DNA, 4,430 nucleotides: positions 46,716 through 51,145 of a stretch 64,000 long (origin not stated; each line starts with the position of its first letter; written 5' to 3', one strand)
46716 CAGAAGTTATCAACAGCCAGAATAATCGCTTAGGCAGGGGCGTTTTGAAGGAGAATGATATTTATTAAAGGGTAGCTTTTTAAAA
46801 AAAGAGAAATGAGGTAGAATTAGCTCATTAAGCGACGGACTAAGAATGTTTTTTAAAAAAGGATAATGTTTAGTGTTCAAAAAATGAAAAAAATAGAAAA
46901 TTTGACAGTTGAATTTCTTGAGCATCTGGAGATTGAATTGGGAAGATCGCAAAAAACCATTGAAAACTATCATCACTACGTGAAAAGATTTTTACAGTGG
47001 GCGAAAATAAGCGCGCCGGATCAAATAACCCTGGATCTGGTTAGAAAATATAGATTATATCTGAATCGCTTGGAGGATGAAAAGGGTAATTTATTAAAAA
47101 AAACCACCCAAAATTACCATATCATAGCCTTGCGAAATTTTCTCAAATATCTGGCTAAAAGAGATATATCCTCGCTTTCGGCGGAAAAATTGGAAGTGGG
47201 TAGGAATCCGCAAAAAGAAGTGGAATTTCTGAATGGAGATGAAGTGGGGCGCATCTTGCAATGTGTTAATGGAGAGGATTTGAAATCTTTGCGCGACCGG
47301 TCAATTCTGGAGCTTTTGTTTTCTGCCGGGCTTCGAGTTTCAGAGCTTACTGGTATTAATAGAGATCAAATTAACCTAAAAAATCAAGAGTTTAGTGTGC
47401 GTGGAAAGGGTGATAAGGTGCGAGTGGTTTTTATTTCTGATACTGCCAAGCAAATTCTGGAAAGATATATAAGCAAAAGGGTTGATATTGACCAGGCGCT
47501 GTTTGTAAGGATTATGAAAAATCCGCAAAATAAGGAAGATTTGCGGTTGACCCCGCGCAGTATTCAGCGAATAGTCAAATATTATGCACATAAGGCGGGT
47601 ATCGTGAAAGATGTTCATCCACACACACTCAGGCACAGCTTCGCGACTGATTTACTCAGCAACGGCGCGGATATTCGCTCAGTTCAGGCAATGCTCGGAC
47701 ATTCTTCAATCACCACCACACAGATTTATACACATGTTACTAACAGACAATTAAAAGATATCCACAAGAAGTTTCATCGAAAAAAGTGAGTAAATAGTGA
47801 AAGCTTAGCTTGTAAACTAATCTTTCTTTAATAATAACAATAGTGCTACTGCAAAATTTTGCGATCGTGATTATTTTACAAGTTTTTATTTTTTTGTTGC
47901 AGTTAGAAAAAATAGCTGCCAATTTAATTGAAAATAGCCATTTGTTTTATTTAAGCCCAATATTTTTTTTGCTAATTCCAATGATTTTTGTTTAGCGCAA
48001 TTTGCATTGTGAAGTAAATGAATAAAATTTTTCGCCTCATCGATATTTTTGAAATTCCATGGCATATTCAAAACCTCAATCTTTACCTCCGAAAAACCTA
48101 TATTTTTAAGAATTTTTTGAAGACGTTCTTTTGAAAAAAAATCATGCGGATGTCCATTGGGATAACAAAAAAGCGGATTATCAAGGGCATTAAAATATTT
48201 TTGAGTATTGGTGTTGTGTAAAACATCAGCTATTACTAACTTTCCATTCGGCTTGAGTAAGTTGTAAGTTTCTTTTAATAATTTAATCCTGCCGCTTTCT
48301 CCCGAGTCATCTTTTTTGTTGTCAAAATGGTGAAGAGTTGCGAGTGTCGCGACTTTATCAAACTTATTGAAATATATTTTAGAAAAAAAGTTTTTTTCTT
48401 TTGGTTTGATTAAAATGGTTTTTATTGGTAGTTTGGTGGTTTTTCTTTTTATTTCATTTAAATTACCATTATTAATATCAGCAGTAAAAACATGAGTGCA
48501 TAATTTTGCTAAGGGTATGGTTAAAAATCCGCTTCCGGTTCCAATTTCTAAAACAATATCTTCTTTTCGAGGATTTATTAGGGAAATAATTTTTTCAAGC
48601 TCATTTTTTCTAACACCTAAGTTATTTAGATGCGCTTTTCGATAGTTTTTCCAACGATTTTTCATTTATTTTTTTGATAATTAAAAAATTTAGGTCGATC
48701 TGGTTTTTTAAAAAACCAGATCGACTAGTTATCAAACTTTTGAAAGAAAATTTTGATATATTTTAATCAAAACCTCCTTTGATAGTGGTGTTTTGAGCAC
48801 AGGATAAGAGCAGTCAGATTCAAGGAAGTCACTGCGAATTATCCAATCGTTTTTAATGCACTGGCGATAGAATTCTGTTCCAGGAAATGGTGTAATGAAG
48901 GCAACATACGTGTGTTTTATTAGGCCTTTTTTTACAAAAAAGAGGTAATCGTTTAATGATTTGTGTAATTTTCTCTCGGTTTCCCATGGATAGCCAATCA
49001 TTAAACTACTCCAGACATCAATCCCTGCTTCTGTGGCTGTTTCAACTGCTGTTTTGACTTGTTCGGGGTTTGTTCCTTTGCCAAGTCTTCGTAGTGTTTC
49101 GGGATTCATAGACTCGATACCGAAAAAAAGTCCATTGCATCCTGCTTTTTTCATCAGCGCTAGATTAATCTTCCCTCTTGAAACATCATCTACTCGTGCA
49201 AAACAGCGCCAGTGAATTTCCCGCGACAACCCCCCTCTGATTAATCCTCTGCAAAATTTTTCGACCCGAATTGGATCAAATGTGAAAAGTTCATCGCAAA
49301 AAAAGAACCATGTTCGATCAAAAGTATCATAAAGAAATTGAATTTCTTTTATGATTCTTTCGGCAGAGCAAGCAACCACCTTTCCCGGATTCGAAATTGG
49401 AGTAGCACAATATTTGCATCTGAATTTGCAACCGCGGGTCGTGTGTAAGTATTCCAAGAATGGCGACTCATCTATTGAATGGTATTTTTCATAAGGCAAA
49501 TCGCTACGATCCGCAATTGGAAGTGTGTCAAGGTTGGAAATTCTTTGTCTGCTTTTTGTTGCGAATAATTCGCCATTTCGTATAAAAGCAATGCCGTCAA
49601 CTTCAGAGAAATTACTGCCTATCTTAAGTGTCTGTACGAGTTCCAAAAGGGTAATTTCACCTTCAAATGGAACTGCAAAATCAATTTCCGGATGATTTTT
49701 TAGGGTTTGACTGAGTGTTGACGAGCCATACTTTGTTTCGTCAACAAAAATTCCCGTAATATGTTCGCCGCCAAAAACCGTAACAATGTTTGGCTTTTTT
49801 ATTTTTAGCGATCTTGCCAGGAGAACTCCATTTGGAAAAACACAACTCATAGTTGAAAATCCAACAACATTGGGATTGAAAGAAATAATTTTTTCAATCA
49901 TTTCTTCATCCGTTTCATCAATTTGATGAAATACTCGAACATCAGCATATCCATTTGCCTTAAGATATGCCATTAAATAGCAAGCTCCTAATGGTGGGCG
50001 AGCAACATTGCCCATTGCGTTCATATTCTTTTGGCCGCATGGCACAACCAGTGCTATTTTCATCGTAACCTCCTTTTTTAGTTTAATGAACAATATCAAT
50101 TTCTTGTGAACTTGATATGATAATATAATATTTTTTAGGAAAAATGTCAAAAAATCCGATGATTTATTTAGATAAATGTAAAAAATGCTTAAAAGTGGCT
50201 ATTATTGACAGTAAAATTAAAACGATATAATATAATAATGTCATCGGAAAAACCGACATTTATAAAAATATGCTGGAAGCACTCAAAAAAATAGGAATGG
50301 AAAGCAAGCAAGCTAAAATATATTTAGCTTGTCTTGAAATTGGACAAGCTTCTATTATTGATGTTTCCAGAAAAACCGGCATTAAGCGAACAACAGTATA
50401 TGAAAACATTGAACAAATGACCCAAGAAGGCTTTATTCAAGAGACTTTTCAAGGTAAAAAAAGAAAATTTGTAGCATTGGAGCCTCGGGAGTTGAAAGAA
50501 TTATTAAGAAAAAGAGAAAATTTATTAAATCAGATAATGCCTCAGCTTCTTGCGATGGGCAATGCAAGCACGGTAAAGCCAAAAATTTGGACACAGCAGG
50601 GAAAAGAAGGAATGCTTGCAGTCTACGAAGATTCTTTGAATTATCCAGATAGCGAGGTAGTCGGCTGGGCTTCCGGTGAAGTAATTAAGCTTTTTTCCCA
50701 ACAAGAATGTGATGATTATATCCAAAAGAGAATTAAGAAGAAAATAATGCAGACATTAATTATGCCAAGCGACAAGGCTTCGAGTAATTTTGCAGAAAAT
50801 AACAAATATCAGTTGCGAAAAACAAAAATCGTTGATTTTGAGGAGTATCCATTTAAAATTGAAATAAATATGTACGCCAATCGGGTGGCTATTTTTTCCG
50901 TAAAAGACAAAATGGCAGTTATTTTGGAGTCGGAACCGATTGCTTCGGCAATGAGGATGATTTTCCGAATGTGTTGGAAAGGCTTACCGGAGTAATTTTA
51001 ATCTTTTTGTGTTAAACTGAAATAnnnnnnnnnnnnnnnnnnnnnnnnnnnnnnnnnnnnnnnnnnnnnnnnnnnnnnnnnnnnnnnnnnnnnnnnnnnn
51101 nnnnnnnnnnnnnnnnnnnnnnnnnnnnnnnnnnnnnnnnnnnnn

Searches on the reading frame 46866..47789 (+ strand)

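Call 8: search_protein_families(library=pfam, proteins=[window:46866-47789:+], max_evalue=0.01)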
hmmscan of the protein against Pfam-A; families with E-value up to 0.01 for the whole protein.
window:46866-47789:+ (307 aa): 4 families
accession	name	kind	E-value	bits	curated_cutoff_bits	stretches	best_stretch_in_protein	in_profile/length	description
PF00589.27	Phage_integrase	-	5.9e-43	147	27.1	1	121-293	2-170/172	Phage integrase family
PF02899.23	Phage_int_SAM_1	-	1.2e-13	51.6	22.3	1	16-99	3-82/83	Phage integrase, N-terminal SAM-like domain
PF13495.12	Phage_int_SAM_4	-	1.4e-08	35.5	27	1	16-101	4-83/85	Phage integrase, N-terminal SAM-like domain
PF13102.12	Phage_int_SAM_5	-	1.6e-05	25.6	22.3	1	28-102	18-88/98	Phage integrase SAM-like domain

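Call 66: search_protein_families(library=ncbifam, proteins=[window:46866-47789:+], max_evalue=0.01)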
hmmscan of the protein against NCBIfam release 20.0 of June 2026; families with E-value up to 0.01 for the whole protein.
window:46866-47789:+ (307 aa): 13 families
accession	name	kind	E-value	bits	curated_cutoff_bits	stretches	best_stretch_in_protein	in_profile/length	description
TIGR02225.1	recomb_XerD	equivalog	3.6e-72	243.2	329.6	1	16-305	2-288/290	site-specific tyrosine recombinase XerD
NF040815.2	recomb_XerA_Arch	equivalog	7e-72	242.1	220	1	16-299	2-262/263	site-specific tyrosine recombinase/integron integrase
TIGR02224.1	recomb_XerC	equivalog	9.3e-71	238.6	335.15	1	16-306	2-292/295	tyrosine recombinase XerC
NF001399.0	PRK00283.1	subfamily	1.8e-67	227.7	279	1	11-306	6-298/300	tyrosine recombinase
NF002331.0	PRK01287.1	subfamily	6.3e-55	186.6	371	1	6-304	22-325/365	site-specific tyrosine recombinase XerC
TIGR02249.1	integrase_gron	subfamily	2.3e-39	135.6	265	2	228-299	237-308/315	integron integrase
NF003462.0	PRK05084.1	equivalog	7.8e-33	113.7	267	1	142-304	195-357/360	tyrosine recombinase XerS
NF011946.0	PRK15417.1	equivalog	5.7e-24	84.9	435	2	231-293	255-317/337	integron integrase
NF007371.0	PRK09871.1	subfamily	1e-15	57.8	222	1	120-293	5-176/198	tyrosine-type DNA invertase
NF007370.0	PRK09870.1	subfamily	1.2e-13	51.1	221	1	116-302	7-190/200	tyrosine-type DNA invertase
NF040693.1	recomb_GmtY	equivalog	1.7e-06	27.6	340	1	251-297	392-438/441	gamma-mobile-trio recombinase GmtY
NF041502.1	integrase_1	equivalog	7.3e-05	21.7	350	1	222-302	291-371/484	site-specific integrase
NF002685.0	PRK02436.1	equivalog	0.002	18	178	0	77-286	52-241/245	site-specific tyrosine recombinase XerD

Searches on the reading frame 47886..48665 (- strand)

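Call 8: search_protein_families(library=pfam, proteins=[window:47886-48665:-], max_evalue=0.01)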
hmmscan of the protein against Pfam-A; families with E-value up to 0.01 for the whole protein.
window:47886-48665:- (259 aa): 11 families
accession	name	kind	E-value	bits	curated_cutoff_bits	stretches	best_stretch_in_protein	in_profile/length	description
PF13489.12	Methyltransf_23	-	3.2e-13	50.2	27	1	23-192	9-160/164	Methyltransferase domain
PF08241.18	Methyltransf_11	-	2.4e-09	38.1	21.2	1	39-145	1-95/95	Methyltransferase domain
PF13649.12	Methyltransf_25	-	2.7e-08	34.8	27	1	38-141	1-97/97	Methyltransferase domain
PF08242.18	Methyltransf_12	-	7.7e-08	33.4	30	1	39-143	1-98/98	Methyltransferase domain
PF13847.12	Methyltransf_31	-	7.7e-08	32.6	27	1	34-155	3-119/145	Methyltransferase domain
PF00398.26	RrnaAD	-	1.7e-07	31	24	1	20-67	16-63/263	Ribosomal RNA adenine dimethylase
PF05175.20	MTS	-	0.0005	20.2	23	1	29-146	26-139/170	Methyltransferase small domain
PF01189.24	Methyltr_RsmB-F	-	0.0014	18.7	27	0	29-105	3-83/199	16S rRNA methyltransferase RsmB/F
PF01209.24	Ubie_methyltran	-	0.0032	17.3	20.1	0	24-152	37-158/233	ubiE/COQ5 methyltransferase family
PF05219.18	DREV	-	0.0083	15.7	26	0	33-151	93-192/265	DREV methyltransferase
PF06325.19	PrmA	-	0.0092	15.9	22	0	33-66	160-194/296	Ribosomal protein L11 methyltransferase (PrmA)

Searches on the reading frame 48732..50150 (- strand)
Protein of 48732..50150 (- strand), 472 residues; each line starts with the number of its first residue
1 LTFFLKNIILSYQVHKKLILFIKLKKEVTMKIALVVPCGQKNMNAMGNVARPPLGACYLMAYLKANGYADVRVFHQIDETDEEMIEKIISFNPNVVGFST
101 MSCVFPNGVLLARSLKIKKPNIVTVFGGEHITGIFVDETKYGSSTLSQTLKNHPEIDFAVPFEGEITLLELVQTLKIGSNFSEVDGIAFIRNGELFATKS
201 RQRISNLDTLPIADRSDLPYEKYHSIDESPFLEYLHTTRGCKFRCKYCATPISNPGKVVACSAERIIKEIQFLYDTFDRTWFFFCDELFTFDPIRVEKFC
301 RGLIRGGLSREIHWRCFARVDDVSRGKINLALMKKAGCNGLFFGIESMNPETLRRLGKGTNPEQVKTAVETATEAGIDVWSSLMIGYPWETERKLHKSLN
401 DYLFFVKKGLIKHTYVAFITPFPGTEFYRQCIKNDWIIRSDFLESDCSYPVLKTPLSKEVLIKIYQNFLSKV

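Call 8: search_protein_families(library=pfam, proteins=[window:48732-50150:-], max_evalue=0.01)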
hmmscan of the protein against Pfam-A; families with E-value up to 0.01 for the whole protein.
window:48732-50150:- (472 aa): 2 families
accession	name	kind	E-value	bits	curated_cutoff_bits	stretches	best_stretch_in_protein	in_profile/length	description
PF04055.27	Radical_SAM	-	8.2e-20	72.1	29.5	1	237-400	3-164/166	Radical SAM superfamily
PF02310.24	B12-binding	-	1.1e-10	41.9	32.1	1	52-133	13-93/121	B12 binding domain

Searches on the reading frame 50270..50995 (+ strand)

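Call 8: search_protein_families(library=pfam, proteins=[window:50270-50995:+], max_evalue=0.01)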
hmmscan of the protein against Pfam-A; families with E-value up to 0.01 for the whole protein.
window:50270-50995:+ (241 aa): 4 families
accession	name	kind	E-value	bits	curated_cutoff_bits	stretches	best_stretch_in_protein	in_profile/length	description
PF01978.25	TrmB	-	9.6e-11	41.8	25.6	1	5-72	1-67/68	Sugar-specific transcriptional regulator TrmB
PF13412.12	HTH_24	-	0.0014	18.6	21.9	1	26-57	17-48/48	Winged helix-turn-helix DNA-binding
PF13551.12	HTH_29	-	0.0069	16.9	28.1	0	15-54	2-40/64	Winged helix-turn helix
PF09339.16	HTH_IclR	-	0.0077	16.4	22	0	28-57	20-49/52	IclR helix-turn-helix domain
